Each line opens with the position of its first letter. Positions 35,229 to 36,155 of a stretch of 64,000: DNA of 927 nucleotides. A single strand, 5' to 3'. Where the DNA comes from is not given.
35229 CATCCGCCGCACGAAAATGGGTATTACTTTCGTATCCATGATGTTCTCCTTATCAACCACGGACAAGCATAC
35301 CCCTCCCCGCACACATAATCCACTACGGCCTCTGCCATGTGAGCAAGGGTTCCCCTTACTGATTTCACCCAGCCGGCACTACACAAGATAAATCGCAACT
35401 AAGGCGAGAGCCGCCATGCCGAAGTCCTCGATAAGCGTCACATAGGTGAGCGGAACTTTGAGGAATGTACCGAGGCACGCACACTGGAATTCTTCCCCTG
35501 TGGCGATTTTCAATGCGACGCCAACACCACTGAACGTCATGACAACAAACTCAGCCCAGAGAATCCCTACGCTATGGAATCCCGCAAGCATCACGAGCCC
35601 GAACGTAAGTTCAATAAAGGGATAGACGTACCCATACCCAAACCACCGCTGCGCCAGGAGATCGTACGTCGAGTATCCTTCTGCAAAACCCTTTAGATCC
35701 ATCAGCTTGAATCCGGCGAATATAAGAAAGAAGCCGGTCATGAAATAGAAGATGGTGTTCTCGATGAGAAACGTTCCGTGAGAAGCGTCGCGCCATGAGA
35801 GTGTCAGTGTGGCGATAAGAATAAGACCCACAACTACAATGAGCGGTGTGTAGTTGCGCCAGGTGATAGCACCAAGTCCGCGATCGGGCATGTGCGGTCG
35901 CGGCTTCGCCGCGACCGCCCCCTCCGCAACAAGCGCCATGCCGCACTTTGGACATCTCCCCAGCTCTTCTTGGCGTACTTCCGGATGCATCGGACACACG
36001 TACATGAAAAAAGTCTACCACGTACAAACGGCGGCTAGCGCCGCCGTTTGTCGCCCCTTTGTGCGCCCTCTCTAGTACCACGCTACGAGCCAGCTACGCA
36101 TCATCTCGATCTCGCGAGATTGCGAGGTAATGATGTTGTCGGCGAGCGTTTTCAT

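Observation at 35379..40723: Non-canonical periplasmic copper/redox gene island without CopA or a multicopper oxidase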

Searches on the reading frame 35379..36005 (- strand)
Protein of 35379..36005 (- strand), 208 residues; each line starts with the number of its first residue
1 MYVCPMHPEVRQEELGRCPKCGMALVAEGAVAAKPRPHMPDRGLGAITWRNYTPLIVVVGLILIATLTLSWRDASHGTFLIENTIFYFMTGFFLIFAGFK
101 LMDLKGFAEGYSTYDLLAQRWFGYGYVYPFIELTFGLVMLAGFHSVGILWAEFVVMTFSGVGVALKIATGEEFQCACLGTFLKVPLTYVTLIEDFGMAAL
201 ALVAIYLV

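Call 3: search_protein_families(library=pfam, proteins=[window:35379-36005:-], max_evalue=0.01)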
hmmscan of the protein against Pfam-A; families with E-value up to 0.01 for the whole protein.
window:35379-36005:- (208 aa): 2 families
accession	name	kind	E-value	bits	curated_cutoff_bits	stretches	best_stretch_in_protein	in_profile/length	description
PF19335.5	HMBD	-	1.3e-12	47.9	23.6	1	2-27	2-27/28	Heavy metal binding domain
PF07291.16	MauE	-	1e-11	45.7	27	1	84-206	7-127/128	Methylamine utilisation protein MauE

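Call 4: search_protein_families(library=ncbifam, proteins=[window:35379-36005:-], max_evalue=0.01)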
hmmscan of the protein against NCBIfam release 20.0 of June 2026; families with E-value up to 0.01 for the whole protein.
window:35379-36005:- (208 aa): 1 family
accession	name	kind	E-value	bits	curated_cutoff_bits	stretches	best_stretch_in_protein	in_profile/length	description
NF010609.0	PRK14010.1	equivalog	0.0046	15.2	1323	1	56-104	619-667/673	K(+)-transporting ATPase subunit B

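Call 10: find_encoding_contigs(protein=window:35379-36005:-, flank=10000, max_places=6)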
Protein window:35379-36005:- (208 aa): no gene with exactly this product is on record in the collection.

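Call 11: find_homologous_proteins(query=window:35379-36005:-, max_evalue=0.00001)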
Query window:35379-36005:- (208 aa): 1821 proteins with E <= 0.00001 among 2705 candidates; the best 120 are listed.
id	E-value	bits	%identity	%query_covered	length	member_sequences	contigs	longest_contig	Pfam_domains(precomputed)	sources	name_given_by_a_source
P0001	2.2e-116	405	100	89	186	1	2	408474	PF07291.17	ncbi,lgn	-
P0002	7.1e-97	341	73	99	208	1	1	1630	PF19335.6,PF07291.17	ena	-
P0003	1.3e-96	340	75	95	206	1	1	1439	PF19335.6,PF07291.17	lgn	-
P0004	5.6e-96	338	71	94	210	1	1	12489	PF19335.6,PF07291.17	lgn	-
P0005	1.6e-94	334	71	95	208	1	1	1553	PF19335.6,PF07291.17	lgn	-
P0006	5.3e-94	332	71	95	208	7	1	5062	PF19335.6,PF07291.17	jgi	jgi:hypothetical protein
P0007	5.6e-94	332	69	95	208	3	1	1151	PF19335.6,PF07291.17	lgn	-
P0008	6.6e-94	332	70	95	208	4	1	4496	PF19335.6,PF07291.17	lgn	-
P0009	2.0e-93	330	71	98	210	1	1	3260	PF19335.6,PF07291.17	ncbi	-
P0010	1.4e-92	327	70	95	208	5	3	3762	PF19335.6,PF07291.17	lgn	-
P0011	1.9e-92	327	69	100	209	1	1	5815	PF19335.6,PF07291.17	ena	-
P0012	5.7e-92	325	69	100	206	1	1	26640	PF19335.6,PF07291.17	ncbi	-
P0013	9.0e-92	325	70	95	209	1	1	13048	PF19335.6,PF07291.17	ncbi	-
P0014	3.3e-91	323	69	95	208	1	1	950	PF19335.6,PF07291.17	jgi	jgi:Heavy metal binding domain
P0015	3.8e-91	323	67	95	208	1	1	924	PF19335.6,PF07291.17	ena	-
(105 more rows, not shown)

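Call 12: find_encoding_contigs(protein=P0001, flank=10000, max_places=3)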
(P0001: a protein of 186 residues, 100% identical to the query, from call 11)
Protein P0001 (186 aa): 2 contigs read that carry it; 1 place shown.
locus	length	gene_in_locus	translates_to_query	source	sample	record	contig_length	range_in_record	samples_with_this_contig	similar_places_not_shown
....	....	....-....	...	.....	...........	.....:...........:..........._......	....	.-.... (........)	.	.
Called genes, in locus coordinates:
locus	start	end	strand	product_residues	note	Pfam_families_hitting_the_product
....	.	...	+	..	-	?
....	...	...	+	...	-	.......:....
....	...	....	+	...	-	-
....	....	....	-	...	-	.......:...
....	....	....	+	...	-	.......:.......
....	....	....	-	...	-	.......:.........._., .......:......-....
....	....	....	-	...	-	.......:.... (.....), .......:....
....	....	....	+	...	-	-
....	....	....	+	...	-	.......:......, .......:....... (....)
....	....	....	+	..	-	-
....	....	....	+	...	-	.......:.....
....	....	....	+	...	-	-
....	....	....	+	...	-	-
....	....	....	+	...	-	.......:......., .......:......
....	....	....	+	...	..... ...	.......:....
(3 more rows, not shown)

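Call 13: find_related_loci(query=window:35379-36005:-, collection=genome_contigs, flank=10000)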
Query window:35379-36005:- (208 aa) in genome_contigs; peptide patterns used: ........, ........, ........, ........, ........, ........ (x = any residue, [..] = any of these).
105 stretches matched a pattern; 85 encode a relative of the query (tblastn E <= 1e-3); the best 80 are kept; 80 distinct loci.
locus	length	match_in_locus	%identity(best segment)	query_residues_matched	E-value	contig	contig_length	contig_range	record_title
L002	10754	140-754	69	1-207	2e-94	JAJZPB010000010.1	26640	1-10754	MAG: bacterium isolate SKS1.bin108 NODE_3173_length_26640_cov_3.669822, whole genome shotgun sequence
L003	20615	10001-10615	68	1-207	1e-88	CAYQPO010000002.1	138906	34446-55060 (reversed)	MAG TPA_asm: uncultured Candidatus Saccharibacteria bacterium isolate binchicken_co185_107 genome assembly, contig: NODE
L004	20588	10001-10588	68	1-197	2e-88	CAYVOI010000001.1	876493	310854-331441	MAG TPA_asm: uncultured Gammaproteobacteria bacterium isolate SRP273308_co1_307 genome assembly, contig: NODE_2_length_8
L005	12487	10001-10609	65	2-208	5e-88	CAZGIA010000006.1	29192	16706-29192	MAG TPA_asm: uncultured Candidatus Saccharibacteria bacterium isolate ERP125453_co1_85 genome assembly, contig: NODE_136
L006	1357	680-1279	66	1-201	4e-91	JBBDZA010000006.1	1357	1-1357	MAG: Parcubacteria group bacterium isolate LejiaD_47_45 Lejia_D_115532_length_1357_cov_32, whole genome shotgun sequence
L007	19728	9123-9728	65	1-207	5e-85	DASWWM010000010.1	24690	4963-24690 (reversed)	MAG TPA_asm: Candidatus Paceibacterota bacterium isolate SMAG_U3656 k141_763379, whole genome shotgun sequence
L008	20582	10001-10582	67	2-197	2e-85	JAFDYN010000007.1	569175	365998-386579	MAG: Bacteroidetes bacterium isolate SZAS-56 BACT-TMP-3__7__length-569175, whole genome shotgun sequence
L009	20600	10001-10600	62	1-206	1e-83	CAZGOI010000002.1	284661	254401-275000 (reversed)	MAG TPA_asm: uncultured Candidatus Saccharibacteria bacterium isolate binchicken_co185_154 genome assembly, contig: NODE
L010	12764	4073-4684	61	2-207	1e-83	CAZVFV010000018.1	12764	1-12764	MAG TPA_asm: uncultured Candidatus Saccharibacteria bacterium isolate SRP128246_co1_407 genome assembly, contig: NODE_11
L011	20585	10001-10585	68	2-197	5e-82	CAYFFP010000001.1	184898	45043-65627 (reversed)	MAG TPA_asm: uncultured Candidatus Saccharibacteria bacterium isolate ERP013524_co1_51 genome assembly, contig: NODE_5_l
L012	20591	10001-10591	63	1-199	2e-80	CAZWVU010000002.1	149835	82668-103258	MAG TPA_asm: uncultured Candidatus Saccharibacteria bacterium isolate SRP193066_co2_100 genome assembly, contig: NODE_22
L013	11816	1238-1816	65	2-197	3e-79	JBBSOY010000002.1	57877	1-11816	MAG: Candidatus Paceibacteria bacterium isolate LS6_sbin.42 LS6_sbin.42_K_1229627_L_57877_cov_10.0000, whole genome shot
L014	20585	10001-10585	59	1-201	2e-72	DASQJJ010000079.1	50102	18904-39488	MAG TPA_asm: Candidatus Eisenbacteria bacterium isolate SMAG_U11883 k141_2272839, whole genome shotgun sequence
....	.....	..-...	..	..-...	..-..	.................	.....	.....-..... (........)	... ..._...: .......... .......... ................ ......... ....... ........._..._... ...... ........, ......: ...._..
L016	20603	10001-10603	53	1-205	3e-65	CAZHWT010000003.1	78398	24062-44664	MAG TPA_asm: uncultured Candidatus Saccharibacteria bacterium isolate SRP263527_co1_153 genome assembly, contig: NODE_18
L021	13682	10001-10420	38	52-194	3e-29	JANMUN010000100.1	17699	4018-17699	MAG: Ferruginibacter sp. isolate SOY_1_B_metabat.293 SOY_1_B_k141_5155799, whole genome shotgun sequence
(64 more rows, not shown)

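Call 19: search_protein_families(library=pfam, proteins=[L010:2041-4044:+, L010:1728-2039:+, L010:5317-5760:+, L005:6514-7278:+, L005:10616-11536:+, L010:7103-7837:+, L010:7827-8894:+, L008:11202-11582:+, L004:9179-9877:+], max_evalue=0.01)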
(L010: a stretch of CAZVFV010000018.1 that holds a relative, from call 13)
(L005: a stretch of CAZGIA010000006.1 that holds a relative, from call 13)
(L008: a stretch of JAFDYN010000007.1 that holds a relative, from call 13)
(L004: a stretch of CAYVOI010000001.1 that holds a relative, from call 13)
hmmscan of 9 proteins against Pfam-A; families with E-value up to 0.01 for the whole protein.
L010:2041-4044:+ (667 aa): 5 families
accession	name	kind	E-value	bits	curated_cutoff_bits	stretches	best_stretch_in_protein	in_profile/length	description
PF00122.25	E1-E2_ATPase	-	1.4e-51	175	28.1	1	151-329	1-178/181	E1-E2 ATPase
PF00702.32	Hydrolase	-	7.7e-33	114.9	26.4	1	350-565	3-191/191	haloacid dehalogenase-like hydrolase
PF08282.18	Hydrolase_3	-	5.2e-07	30.1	20.9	1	539-590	197-248/255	haloacid dehalogenase-like hydrolase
PF13419.12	HAD_2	-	0.0062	17.1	23.8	0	491-563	87-170/178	Haloacid dehalogenase-like hydrolase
PF12710.13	HAD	-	0.0076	17.1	27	0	491-561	93-188/189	haloacid dehalogenase-like hydrolase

L010:1728-2039:+ (103 aa): 2 families
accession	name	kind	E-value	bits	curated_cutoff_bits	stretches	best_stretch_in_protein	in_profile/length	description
PF02583.22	Trns_repr_metal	-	1.1e-25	90.2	22.8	1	19-95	2-75/78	Metal-sensitive transcriptional repressor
PF10372.14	CdaS_N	-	0.0082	16.7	27.2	0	13-72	5-62/69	Diadenylate cyclase CdaS, N-terminal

L010:5317-5760:+ (147 aa): 0 families

L005:6514-7278:+ (254 aa): 3 families
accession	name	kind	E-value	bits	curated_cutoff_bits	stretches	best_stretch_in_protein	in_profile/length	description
PF13462.12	Thioredoxin_4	-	1.7e-24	87.3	23.2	1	75-234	3-150/165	Thioredoxin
PF01323.26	DSBA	-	3e-17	63.5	25.6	1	89-249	2-190/191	DSBA-like thioredoxin domain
PF18400.7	Thioredoxin_12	-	0.00079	19.8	26.1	0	71-128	128-183/190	Thioredoxin-like domain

L005:10616-11536:+ (306 aa): 0 families

L010:7103-7837:+ (244 aa): 2 families
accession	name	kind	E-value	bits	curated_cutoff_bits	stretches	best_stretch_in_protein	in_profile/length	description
PF02683.22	DsbD_TM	-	5.3e-10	39.4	27.1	1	3-210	4-214/219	Cytochrome C biogenesis protein transmembrane domain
PF13386.12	DsbD_2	-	2.9e-08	34.3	24.9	1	66-208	65-198/199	Cytochrome C biogenesis protein transmembrane region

L010:7827-8894:+ (355 aa): 5 families
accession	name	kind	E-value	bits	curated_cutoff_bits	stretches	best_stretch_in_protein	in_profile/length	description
PF17991.7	Thioredoxin_10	-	1.2e-24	87.9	27.1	1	225-355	1-142/142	Thioredoxin like C-terminal domain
PF08534.16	Redoxin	-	2.7e-15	56.9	26.6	1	64-190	14-143/148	Redoxin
PF00578.27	AhpC-TSA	-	9e-15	55.1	26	1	65-176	12-123/124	AhpC/TSA family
PF13905.12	Thioredoxin_8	-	1.9e-10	41.4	27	1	80-174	2-94/94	Thioredoxin-like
PF00255.25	GSHPx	-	0.0003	20.8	27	1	65-140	8-79/108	Glutathione peroxidase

L008:11202-11582:+ (126 aa): 1 family
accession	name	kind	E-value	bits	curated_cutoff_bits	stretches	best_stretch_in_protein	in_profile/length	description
PF03707.21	MHYT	-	0.0016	18.8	21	0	61-85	19-43/59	Bacterial signalling protein N terminal repeat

L004:9179-9877:+ (232 aa): 0 families

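Call 46: search_protein_families(library=pfam, proteins=[L021:4934-6364:-, L021:6425-7591:-, L021:7606-8994:-, L021:9088-9645:+, L021:9728-10468:+, L021:10852-11250:+, L021:11272-12096:+, L021:12151-13413:+], max_evalue=0.001)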
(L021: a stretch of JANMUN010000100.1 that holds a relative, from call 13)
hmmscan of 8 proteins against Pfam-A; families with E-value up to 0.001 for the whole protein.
L021:4934-6364:- (476 aa): 1 family
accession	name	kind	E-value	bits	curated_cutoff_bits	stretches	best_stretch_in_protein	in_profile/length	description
PF02321.23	OEP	-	4.5e-37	128.1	22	2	245-459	2-175/187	Outer membrane efflux protein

L021:6425-7591:- (388 aa): 4 families
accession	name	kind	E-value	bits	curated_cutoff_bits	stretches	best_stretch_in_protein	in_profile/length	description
PF01053.26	Cys_Met_Meta_PP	-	9.5e-109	363.9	27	1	14-384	11-381/381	Cys/Met metabolism PLP-dependent enzyme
PF03841.19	SelA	-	3.8e-06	26.6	22.8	0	42-101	33-90/367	L-seryl-tRNA selenium transferase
PF06838.17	Met_gamma_lyase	-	6.5e-06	25.4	24.2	1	64-226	61-245/405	Methionine gamma-lyase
PF00266.25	Aminotran_5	-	0.00019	21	21.5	1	62-227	47-221/371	Aminotransferase class-V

L021:7606-8994:- (462 aa): 2 families
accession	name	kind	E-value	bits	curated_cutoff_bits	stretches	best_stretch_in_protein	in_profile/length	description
PF13520.12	AA_permease_2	-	3.5e-55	188.1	27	1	9-436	1-414/427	Amino acid permease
PF00324.27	AA_permease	-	8.4e-30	104.3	24.6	1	14-432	2-424/470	Amino acid permease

L021:9088-9645:+ (185 aa): 2 families
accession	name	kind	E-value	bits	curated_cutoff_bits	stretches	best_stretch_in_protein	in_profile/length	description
PF12833.13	HTH_18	-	2.7e-14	53.7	33.6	1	96-174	1-79/80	Helix-turn-helix domain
PF00165.29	HTH_AraC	-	3.7e-06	27.4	26.6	1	139-172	8-40/42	Bacterial regulatory helix-turn-helix proteins, AraC family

L021:9728-10468:+ (246 aa): 2 families
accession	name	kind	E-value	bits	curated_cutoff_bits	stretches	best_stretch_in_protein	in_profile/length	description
PF07291.16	MauE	-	3.4e-13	50.5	27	1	119-243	5-127/128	Methylamine utilisation protein MauE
PF00403.32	HMA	-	4.6e-08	33.8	24.8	1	4-45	1-42/62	Heavy-metal-associated domain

L021:10852-11250:+ (132 aa): 0 families

L021:11272-12096:+ (274 aa): 12 families
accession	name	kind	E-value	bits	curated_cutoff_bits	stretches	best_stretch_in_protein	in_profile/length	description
PF19335.5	HMBD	-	8.4e-63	208.4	23.6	6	245-269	2-26/28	Heavy metal binding domain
PF13240.11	Zn_Ribbon_1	-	6.3e-08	32.6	25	0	221-229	15-23/23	zinc-ribbon domain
PF25207.1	DUF7837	-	2e-07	31.3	27.8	0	218-229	4-15/47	Domain of unknown function (DUF7837)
PF05288.16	Pox_A3L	-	7.1e-06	26.4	25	0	80-100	8-28/70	Poxvirus A3L Protein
PF21344.3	Zn_ribbon_LysW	-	1.1e-05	25.5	27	0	221-240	23-42/46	Alpha-aminoadipate carrier protein LysW-like, globular domain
PF22289.1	DmmA-like_C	-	2.1e-05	24.8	27.4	0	247-270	7-30/44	Dimethylamine monooxygenase subunit DmmA-like, C-terminal domain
PF05191.20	ADK_lid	-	3.5e-05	24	26.6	0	256-270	19-33/36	Adenylate kinase, active site lid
PF13248.11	Zn_ribbon_3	-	3.9e-05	23.4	27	0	221-228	4-25/26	zinc-ribbon domain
PF24461.1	DUF7576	-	6.1e-05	23.2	27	0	213-236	11-34/60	Family of unknown function (DUF7576)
PF07191.17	Zn_ribbon_6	-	0.00012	22.4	25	0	191-232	2-42/67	Double zinc ribbon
PF13453.11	Zn_ribbon_TFIIB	-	0.00028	20.7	22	0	221-248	1-23/41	Transcription factor zinc-finger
PF12773.13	DZR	-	0.00034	21.1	27.3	0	152-196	14-45/45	Double zinc ribbon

L021:12151-13413:+ (420 aa): 1 family
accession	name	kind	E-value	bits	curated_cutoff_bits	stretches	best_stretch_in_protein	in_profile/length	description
PF00873.25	ACR_tran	-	4.8e-103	346.1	28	1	5-418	1-416/1021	AcrB/AcrD/AcrF family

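Call 65: predict_structure(alignment_id=A3)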
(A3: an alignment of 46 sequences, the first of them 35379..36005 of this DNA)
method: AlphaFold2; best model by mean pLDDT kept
length: 208 residues; sequences in the alignment: 46
mean_pLDDT: 84.1   pTM: 0.72
mean pLDDT of the five models: 84.1, 81.6, 81.2, 80.9, 80.3
residues with pLDDT >= 90: 98; 70-90: 76; 50-70: 20; < 50: 14
segments of 3 or more residues with pLDDT < 50: 31-44
pLDDT, mean of each block of 10 residues (from residue 1): 81 84 76 43 59 88 98 97 97 94 86 82 92 97 96 93 85 59 70 94 96
secondary structure, 60 per line:
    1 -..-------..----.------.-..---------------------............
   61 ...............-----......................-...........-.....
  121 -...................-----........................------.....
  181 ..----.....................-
elements in order: H49-75 H81-102 H104-114 H116-120 H122-140 H146-169 H176-182 H187-207

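Call 79: fold_search(model_id=the predicted structure, library=pdb)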
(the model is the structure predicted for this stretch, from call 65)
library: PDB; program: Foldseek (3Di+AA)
matches with E <= 10: 148; with E <= 0.001: 0
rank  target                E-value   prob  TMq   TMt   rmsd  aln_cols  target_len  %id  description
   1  3is7_C                1.0e+00  0.30  0.22  0.29  13.8       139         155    9  Structure of mineralized Bfrb from Pseudomonas aeruginosa to 2.1A Resolution (released 2010-02-02)
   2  4to9_A                1.1e+00  0.28  0.22  0.29  13.8       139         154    9  2.0A resolution structure of BfrB (N148L) from Pseudomonas aeruginosa (released 2015-02-11)
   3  1sof_A                1.2e+00  0.25  0.22  0.29  13.9       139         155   11  Crystal structure of the azotobacter vinelandii bacterioferritin at 2.6 A resolution (released 2005-04-05)
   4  9h1u_B                1.3e+00  0.33  0.24  0.32  13.8       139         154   12  Cryo-EM structure of Heterooligomeric Bacterioferritin (released 2025-10-29)
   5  4ozs                  1.3e+00  0.08  0.16  0.18  17.3       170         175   17  RNA binding protein (released 2015-04-22)
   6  4tod_A                1.5e+00  0.23  0.22  0.29  13.8       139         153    8  2.05A resolution structure of BfrB (D34F) from Pseudomonas aeruginosa (released 2015-02-11)
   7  4tob_L                1.5e+00  0.23  0.22  0.29  13.8       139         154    9  1.95A resolution structure of BfrB (Q151L) from Pseudomonas aeruginosa (released 2015-02-11)
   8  4tob_F                1.5e+00  0.23  0.22  0.29  13.8       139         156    9  1.95A resolution structure of BfrB (Q151L) from Pseudomonas aeruginosa (released 2015-02-11)
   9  6een_C                1.5e+00  0.08  0.16  0.11  16.6       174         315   18  Crystal structure of a designer Pentatrico Peptide RNA binding protein, bound to a complex RNA target and featuring an (released 2019-08-21)
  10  9bts_A                1.6e+00  0.28  0.24  0.31  13.1       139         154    9  Crystal structure of the bacterioferritin (Bfr) and ferritin (Ftn) heterooligomer complex from Acinetobacter baumannii (released 2024-08-14)
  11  4tof_A                1.6e+00  0.21  0.22  0.29  13.8       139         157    9  1.65A resolution structure of BfrB (C89S, K96C) crystal form 1 from Pseudomonas aeruginosa (released 2015-02-11)
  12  9whd_B                1.7e+00  0.80  0.30  0.10   5.1        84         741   15  Crystal Structure of a GH167 Enzyme from Wenyingzhuangia aestuarii (released 2025-10-01)
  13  4tob_A                1.7e+00  0.21  0.22  0.29  13.8       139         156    9  1.95A resolution structure of BfrB (Q151L) from Pseudomonas aeruginosa (released 2015-02-11)
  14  3ghq_A                1.7e+00  0.21  0.22  0.29  13.9       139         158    7  Crystal Structure of E. coli W35F BFR mutant (released 2009-10-06)
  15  8w8z_A                1.7e+00  0.21  0.22  0.29  13.9       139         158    9  Escherichia coli ferritin mutant-M52H (released 2024-09-04)
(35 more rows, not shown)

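Call 86: search_protein_families(library=pfam, alignment_id=A5, max_evalue=0.0001)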
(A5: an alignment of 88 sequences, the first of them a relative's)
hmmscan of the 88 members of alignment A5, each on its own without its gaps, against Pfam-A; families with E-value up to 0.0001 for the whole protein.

A. member 1, L002:829-2151:+ (440 aa): 3 families
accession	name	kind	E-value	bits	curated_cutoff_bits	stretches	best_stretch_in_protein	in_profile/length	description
PF00239.26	Resolvase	-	7.6e-20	71.9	23.3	1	26-170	3-143/145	Resolvase, N terminal domain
PF07508.19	Recombinase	-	3e-14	53.5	21.1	1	196-287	1-101/102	Recombinase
PF13408.12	Zn_ribbon_recom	-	1.2e-08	35.6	25.3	1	299-357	2-54/58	Recombinase zinc beta ribbon domain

B. families by the number of members that match (of 88 scanned): 108 families (the first 25 are shown)
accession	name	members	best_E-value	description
PF03713.19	DUF305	4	2.9e-41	Domain of unknown function (DUF305)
PF02583.22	Trns_repr_metal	3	1.1e-25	Metal-sensitive transcriptional repressor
PF13628.12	DUF4142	3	4.5e-09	Domain of unknown function (DUF4142)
PF00113.28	Enolase_C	2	2.3e-124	Enolase, C-terminal TIM barrel domain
PF03952.21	Enolase_N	2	2.2e-57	Enolase, N-terminal domain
PF13462.12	Thioredoxin_4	2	4.1e-29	Thioredoxin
PF01471.23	PG_binding_1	2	1.3e-27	Putative peptidoglycan binding domain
PF01323.26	DSBA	2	2.1e-21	DSBA-like thioredoxin domain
PF00406.28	ADK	2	8.6e-20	Adenylate kinase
PF13207.12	AAA_17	2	7.8e-15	AAA domain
PF07681.17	DoxX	2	3e-12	DoxX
PF07476.17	MAAL_C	2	4.3e-07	Methylaspartate ammonia-lyase C-terminus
PF01583.26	APS_kinase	2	1.3e-05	Adenylylsulphate kinase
PF13671.12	AAA_33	2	1.5e-05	AAA domain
PF13238.12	AAA_18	2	2.1e-05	AAA domain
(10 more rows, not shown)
